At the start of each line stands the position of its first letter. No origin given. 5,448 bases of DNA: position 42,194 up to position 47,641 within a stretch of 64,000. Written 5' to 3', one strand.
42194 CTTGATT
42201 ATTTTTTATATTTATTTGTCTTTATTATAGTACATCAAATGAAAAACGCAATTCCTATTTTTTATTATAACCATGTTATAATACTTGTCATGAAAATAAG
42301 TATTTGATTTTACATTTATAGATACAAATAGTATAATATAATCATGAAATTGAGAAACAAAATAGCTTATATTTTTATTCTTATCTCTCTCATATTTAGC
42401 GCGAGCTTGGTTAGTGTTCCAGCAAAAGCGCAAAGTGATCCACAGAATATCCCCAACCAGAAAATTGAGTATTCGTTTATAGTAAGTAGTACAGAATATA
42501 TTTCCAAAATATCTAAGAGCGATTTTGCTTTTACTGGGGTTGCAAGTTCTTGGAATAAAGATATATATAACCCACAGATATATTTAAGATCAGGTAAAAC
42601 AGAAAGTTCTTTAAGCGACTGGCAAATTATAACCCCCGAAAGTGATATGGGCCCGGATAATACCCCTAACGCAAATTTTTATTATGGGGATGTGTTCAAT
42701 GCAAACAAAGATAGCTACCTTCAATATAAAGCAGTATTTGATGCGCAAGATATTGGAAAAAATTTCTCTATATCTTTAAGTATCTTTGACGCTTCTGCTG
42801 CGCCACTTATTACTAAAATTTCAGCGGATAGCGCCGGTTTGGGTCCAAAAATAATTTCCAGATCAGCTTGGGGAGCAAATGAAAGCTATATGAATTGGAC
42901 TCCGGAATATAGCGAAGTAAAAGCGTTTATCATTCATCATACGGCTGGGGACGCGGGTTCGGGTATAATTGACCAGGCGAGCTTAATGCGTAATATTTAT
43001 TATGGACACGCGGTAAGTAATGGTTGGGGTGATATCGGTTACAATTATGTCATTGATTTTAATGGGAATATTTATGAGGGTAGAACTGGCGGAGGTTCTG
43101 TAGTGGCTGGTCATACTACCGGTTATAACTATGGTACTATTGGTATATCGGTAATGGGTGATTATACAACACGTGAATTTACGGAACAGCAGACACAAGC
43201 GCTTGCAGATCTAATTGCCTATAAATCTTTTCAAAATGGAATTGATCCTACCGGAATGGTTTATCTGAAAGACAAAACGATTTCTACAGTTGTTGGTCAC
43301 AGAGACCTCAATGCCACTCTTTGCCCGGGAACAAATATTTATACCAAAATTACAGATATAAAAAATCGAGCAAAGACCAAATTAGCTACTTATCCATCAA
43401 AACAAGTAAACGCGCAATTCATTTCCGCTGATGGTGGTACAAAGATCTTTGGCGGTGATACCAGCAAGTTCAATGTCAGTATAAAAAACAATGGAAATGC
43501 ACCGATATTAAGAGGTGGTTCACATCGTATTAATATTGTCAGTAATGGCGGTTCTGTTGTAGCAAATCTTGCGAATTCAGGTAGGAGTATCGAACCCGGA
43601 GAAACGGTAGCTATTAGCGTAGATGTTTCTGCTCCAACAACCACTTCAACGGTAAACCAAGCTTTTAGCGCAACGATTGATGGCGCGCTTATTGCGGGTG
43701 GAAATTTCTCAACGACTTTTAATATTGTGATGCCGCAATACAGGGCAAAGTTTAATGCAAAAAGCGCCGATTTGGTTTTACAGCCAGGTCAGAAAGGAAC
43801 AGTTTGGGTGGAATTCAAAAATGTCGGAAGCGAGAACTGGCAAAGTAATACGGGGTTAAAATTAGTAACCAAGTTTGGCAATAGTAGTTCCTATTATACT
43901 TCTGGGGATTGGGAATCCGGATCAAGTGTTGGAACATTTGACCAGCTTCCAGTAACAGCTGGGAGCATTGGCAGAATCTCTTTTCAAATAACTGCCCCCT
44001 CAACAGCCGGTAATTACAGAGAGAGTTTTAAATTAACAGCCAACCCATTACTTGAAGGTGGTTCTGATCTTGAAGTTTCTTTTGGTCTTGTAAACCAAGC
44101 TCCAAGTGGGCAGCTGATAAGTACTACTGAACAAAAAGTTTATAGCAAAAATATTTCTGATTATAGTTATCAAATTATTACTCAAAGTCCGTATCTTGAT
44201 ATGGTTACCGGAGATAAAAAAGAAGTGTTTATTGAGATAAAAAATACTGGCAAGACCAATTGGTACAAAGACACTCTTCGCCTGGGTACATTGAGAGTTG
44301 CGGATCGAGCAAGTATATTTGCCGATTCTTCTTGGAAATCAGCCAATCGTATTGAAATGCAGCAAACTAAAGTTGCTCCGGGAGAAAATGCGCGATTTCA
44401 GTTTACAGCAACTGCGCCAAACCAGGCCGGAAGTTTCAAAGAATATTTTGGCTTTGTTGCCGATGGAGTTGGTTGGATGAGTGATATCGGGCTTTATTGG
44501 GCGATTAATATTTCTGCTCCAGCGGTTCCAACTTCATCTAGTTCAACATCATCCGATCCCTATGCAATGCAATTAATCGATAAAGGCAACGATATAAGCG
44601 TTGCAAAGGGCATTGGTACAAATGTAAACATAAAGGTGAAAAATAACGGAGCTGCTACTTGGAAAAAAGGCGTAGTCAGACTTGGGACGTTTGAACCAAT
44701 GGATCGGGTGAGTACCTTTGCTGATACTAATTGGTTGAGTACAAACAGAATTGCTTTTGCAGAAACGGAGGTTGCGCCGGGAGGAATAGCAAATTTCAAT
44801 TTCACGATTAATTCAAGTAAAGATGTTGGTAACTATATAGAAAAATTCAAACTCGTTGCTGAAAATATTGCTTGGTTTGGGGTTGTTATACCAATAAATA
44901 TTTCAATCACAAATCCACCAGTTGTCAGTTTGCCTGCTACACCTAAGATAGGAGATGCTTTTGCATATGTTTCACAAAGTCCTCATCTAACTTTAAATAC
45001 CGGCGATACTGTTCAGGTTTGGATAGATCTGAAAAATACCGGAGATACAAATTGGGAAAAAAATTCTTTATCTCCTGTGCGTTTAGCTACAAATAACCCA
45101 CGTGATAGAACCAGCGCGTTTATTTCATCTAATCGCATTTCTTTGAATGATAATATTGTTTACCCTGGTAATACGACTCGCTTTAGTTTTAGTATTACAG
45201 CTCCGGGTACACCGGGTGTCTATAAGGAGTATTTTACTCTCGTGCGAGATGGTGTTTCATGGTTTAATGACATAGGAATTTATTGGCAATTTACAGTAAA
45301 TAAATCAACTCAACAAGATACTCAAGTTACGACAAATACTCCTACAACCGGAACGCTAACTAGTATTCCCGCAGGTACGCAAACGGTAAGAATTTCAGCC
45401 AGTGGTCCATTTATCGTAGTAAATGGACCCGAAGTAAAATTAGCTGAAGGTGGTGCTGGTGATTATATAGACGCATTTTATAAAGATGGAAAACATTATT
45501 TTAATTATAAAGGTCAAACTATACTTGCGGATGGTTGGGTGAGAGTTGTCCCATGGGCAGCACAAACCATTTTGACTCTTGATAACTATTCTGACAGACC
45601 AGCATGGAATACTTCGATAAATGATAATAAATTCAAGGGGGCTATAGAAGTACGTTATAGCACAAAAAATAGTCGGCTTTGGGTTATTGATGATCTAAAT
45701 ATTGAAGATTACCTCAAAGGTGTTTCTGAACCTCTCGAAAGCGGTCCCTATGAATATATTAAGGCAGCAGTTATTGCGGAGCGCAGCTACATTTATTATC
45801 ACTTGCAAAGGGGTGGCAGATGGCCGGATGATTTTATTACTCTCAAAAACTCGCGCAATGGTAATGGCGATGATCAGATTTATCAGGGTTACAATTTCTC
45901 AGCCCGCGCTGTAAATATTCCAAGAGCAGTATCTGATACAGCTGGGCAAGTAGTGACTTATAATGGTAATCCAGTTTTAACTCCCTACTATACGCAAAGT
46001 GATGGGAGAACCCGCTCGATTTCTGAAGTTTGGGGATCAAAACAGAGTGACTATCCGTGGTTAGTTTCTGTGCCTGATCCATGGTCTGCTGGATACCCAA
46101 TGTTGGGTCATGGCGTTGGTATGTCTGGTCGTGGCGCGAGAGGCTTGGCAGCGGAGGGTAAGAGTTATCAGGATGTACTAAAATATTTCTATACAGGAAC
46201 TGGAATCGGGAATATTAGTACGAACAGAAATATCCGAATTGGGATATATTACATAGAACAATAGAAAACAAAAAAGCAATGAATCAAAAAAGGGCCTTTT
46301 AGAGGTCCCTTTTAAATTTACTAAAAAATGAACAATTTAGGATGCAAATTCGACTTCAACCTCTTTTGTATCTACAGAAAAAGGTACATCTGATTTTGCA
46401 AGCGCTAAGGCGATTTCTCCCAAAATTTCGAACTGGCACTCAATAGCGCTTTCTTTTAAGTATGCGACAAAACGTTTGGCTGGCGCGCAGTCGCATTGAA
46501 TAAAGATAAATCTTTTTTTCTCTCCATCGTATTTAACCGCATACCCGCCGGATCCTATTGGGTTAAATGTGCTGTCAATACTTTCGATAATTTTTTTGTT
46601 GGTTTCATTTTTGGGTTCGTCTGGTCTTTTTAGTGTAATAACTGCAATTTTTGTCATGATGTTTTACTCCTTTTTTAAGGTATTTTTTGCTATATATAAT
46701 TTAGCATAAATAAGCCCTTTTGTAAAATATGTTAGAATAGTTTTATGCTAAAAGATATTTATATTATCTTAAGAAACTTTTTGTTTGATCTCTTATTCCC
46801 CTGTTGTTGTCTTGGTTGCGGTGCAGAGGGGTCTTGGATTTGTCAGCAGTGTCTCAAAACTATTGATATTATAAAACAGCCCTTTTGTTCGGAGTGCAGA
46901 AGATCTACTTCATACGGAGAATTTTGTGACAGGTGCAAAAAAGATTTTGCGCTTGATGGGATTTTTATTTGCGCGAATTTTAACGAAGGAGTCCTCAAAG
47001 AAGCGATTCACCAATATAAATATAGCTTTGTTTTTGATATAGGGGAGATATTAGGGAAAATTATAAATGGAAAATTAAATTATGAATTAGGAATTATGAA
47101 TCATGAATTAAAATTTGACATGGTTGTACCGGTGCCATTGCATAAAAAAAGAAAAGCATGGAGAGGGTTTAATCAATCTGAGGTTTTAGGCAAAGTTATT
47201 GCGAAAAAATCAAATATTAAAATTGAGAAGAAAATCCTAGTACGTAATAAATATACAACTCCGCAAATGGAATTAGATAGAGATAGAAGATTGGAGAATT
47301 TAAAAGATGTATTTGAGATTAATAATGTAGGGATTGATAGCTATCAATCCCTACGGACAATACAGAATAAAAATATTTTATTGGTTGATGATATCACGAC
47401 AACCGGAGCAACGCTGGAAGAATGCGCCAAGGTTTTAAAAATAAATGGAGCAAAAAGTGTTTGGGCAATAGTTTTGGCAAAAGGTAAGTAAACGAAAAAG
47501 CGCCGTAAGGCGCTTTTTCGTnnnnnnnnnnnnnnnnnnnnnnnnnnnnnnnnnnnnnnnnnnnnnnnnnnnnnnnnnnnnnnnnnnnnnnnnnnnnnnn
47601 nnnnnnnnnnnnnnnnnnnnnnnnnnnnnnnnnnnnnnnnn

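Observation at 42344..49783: Unassigned ~85-100-aa repeat domain shared by a secreted amidase/SpoIID mega-hydrolase and a secreted S8 protease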

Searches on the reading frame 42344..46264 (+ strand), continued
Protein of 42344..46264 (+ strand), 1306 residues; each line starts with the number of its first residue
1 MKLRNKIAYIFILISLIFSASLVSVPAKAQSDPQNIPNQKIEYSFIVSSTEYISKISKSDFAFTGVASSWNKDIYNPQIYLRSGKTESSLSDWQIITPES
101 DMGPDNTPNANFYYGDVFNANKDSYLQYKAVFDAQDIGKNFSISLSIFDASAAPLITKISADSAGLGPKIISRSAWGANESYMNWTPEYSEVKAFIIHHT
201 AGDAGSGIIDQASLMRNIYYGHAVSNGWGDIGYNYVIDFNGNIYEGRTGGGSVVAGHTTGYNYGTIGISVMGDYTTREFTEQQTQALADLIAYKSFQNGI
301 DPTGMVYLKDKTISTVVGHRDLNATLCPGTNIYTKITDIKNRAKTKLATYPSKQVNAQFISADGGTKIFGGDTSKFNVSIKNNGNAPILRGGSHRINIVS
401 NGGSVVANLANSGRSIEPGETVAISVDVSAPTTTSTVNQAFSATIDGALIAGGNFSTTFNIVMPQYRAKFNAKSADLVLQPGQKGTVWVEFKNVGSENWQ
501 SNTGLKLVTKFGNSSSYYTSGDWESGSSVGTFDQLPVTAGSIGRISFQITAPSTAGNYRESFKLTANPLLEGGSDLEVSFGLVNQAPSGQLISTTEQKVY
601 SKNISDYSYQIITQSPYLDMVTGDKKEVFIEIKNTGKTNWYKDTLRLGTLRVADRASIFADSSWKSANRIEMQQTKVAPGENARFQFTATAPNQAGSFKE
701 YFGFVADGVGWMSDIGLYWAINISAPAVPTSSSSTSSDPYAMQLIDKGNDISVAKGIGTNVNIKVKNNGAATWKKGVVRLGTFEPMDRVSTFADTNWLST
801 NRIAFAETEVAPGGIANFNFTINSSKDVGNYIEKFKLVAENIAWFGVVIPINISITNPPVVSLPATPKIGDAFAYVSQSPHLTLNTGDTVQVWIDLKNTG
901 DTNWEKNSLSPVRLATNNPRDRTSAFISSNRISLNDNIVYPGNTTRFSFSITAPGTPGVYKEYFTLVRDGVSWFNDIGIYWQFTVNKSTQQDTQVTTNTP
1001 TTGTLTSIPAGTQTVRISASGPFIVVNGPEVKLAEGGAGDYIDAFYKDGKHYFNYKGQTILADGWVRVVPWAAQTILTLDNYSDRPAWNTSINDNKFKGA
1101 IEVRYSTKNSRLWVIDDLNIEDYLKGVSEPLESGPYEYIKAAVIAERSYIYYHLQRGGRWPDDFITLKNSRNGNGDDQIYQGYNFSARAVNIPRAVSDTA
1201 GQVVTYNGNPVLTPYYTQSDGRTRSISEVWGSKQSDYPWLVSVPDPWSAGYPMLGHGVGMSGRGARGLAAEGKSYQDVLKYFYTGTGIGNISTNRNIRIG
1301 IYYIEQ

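Call 83: search_protein_families(library=pfam, proteins=[L059:6100-9252:+, L081:9083-11881:+, L081:6205-9087:+, L081:12041-15499:+, L081:22795-24966:+], max_evalue=0.001)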
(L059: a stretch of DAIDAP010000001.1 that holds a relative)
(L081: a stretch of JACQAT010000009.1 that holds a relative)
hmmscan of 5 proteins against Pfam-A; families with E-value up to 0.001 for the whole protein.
L059:6100-9252:+ (1051 aa): 4 families
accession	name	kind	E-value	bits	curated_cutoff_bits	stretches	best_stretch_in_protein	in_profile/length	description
PF08486.15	SpoIID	-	8e-23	81.3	23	1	822-909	4-97/97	Stage II sporulation protein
PF16158.11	N_BRCA1_IG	-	8.7e-21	74.9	28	0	532-624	8-99/108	Ig-like domain from next to BRCA1 gene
PF07705.17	CARDB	-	2.7e-06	28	22.7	0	414-491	19-82/101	CARDB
PF16353.11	LacZ_4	-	0.00069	20.3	27.3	0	439-493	16-65/87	Beta-galactosidase, domain 4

L081:9083-11881:+ (933 aa): 4 families
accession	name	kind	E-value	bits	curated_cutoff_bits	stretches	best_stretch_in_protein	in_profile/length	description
PF08486.15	SpoIID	-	2.3e-18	67.1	23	1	704-797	3-96/97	Stage II sporulation protein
PF16158.11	N_BRCA1_IG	-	6.7e-12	46.4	28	0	476-517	57-98/108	Ig-like domain from next to BRCA1 gene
PF07705.17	CARDB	-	5.5e-06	27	22.7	0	61-147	10-82/101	CARDB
PF16353.11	LacZ_4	-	2.1e-05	25.1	27.3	0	457-504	17-59/87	Beta-galactosidase, domain 4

L081:6205-9087:+ (961 aa): 2 families
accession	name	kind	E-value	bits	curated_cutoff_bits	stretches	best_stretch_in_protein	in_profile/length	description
PF00082.27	Peptidase_S8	-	1.1e-58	199.4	21.8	1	203-469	3-288/288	Subtilase family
PF16158.11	N_BRCA1_IG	-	0.00018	22.4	28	0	622-706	8-92/108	Ig-like domain from next to BRCA1 gene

L081:12041-15499:+ (1153 aa): 4 families
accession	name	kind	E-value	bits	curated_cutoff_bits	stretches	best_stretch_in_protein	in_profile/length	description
PF16158.11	N_BRCA1_IG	-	1.4e-14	55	28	0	463-530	20-93/108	Ig-like domain from next to BRCA1 gene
PF16353.11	LacZ_4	-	1.5e-08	35.2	27.3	0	475-524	15-61/87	Beta-galactosidase, domain 4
PF07705.17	CARDB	-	7.8e-08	32.9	22.7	0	451-524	15-80/101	CARDB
PF01510.30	Amidase_2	-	2e-07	31.9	26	1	258-415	4-130/131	N-acetylmuramoyl-L-alanine amidase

L081:22795-24966:+ (724 aa): 0 families

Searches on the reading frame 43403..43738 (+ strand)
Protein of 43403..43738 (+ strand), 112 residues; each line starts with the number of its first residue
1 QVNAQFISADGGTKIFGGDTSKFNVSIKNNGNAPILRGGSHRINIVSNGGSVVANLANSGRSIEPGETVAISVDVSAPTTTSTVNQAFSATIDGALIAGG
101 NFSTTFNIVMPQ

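Call 7: search_protein_families(library=pfam, proteins=[window:43403-43738:+], max_evalue=1)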
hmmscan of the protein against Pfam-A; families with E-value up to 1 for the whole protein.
seq(112 aa): 8 families
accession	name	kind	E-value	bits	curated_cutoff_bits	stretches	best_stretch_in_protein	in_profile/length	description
PF10633.15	NPCBM_assoc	-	1.3e-05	25.7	24.4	1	18-87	4-70/78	NPCBM-associated, NEW3 domain of alpha-galactosidase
PF16116.10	DUF4832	-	0.00091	19.5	29.2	1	14-82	117-187/216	Domain of unknown function (DUF4832)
PF07705.17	CARDB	-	0.0041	17.8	22.7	1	13-93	13-84/101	CARDB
PF16158.11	N_BRCA1_IG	-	0.013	16.5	28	1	56-91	56-91/108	Ig-like domain from next to BRCA1 gene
PF07880.17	T4_gp9_10_N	-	0.076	13.5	25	1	4-82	45-120/175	Bacteriophage T4 gp9/10-like protein, N-terminal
PF22038.1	PRC2_EED_ins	-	0.15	12.6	27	1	11-83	71-135/146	Polycomb protein EED insertion domain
PF14250.11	AbrB-like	-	0.19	12.3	25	0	13-32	21-40/70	AbrB-like transcriptional regulator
PF08402.16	TOBE_2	-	0.25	11.9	21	1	46-75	37-70/76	TOBE domain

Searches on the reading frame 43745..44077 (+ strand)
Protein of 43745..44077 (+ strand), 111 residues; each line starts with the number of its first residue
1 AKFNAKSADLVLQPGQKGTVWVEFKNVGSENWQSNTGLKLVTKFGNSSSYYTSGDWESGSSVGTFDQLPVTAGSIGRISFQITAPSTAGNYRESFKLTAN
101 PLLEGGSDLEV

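Call 7: search_protein_families(library=pfam, proteins=[window:43745-44077:+], max_evalue=1)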
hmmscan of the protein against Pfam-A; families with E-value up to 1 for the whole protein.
seq(111 aa): 4 families
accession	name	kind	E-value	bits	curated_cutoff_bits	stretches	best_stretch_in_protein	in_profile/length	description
PF16158.11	N_BRCA1_IG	-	1.4e-07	32.4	28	1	11-99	7-92/108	Ig-like domain from next to BRCA1 gene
PF14016.12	DUF4232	-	0.039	14.6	27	1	7-72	61-127/129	Domain of unknown function (DUF4232)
PF20323.3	DUF6618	-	0.096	13.4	27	1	39-78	31-69/92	Family of unknown function (DUF6618)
PF07610.17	DUF1573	-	0.23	11.9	26.1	0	11-34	53-76/98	Protein of unknown function (DUF1573)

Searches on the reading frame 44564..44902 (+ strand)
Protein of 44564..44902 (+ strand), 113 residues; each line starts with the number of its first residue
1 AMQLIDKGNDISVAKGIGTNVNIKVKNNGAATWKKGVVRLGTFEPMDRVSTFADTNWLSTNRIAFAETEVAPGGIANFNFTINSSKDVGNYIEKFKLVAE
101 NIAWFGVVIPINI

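Call 7: search_protein_families(library=pfam, proteins=[window:44564-44902:+], max_evalue=1)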
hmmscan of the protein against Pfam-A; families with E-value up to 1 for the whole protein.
seq(113 aa): 2 families
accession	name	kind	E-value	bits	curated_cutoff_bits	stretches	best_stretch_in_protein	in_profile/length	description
PF16158.11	N_BRCA1_IG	-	1.2e-05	26.2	28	1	24-112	19-105/108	Ig-like domain from next to BRCA1 gene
PF22325.2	CR4_N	-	0.065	13.8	27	1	20-59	22-59/80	Interferon-gamma receptor, N-terminal domain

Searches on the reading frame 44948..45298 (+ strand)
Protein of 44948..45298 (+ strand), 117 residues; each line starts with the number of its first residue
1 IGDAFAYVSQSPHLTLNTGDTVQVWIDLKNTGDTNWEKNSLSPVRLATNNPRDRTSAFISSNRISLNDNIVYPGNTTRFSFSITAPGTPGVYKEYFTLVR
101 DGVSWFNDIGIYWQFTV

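Call 7: search_protein_families(library=pfam, proteins=[window:44948-45298:+], max_evalue=1)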
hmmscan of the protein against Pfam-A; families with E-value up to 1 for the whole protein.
seq(117 aa): 2 families
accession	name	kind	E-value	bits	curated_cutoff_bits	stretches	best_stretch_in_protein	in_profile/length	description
PF16158.11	N_BRCA1_IG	-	1.1e-07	32.9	28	1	23-106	16-98/108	Ig-like domain from next to BRCA1 gene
PF23619.1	Ig_VWA7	-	0.0079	16.9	27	1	66-92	7-33/104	VWA7 Ig-like domain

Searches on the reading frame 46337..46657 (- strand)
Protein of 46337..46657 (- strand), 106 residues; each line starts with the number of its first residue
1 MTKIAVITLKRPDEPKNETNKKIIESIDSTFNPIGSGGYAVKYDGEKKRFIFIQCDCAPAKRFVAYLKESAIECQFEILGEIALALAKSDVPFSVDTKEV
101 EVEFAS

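Call 20: search_protein_families(library=pfam, proteins=[window:46337-46657:-], max_evalue=0.001)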
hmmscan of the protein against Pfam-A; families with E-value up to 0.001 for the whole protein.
window:46337-46657:- (106 aa): 0 families

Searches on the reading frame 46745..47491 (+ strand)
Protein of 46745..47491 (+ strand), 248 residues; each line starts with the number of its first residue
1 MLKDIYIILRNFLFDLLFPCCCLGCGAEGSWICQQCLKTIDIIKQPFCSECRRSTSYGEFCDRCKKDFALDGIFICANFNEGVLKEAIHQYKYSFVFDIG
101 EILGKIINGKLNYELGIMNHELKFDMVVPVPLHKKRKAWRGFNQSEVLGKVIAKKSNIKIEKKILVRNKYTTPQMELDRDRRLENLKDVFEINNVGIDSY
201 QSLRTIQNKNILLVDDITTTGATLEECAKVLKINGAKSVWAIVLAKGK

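Call 20: search_protein_families(library=pfam, proteins=[window:46745-47491:+], max_evalue=0.001)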
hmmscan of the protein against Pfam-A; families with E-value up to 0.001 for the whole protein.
window:46745-47491:+ (248 aa): 2 families
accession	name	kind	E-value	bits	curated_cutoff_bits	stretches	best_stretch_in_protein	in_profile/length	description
PF00156.33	Pribosyltran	-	7.5e-08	32.3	26.3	1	186-246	79-125/158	Phosphoribosyl transferase domain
PF18912.6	DZR_2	-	1.8e-07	31.3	27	1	13-65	1-56/56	Double zinc ribbon domain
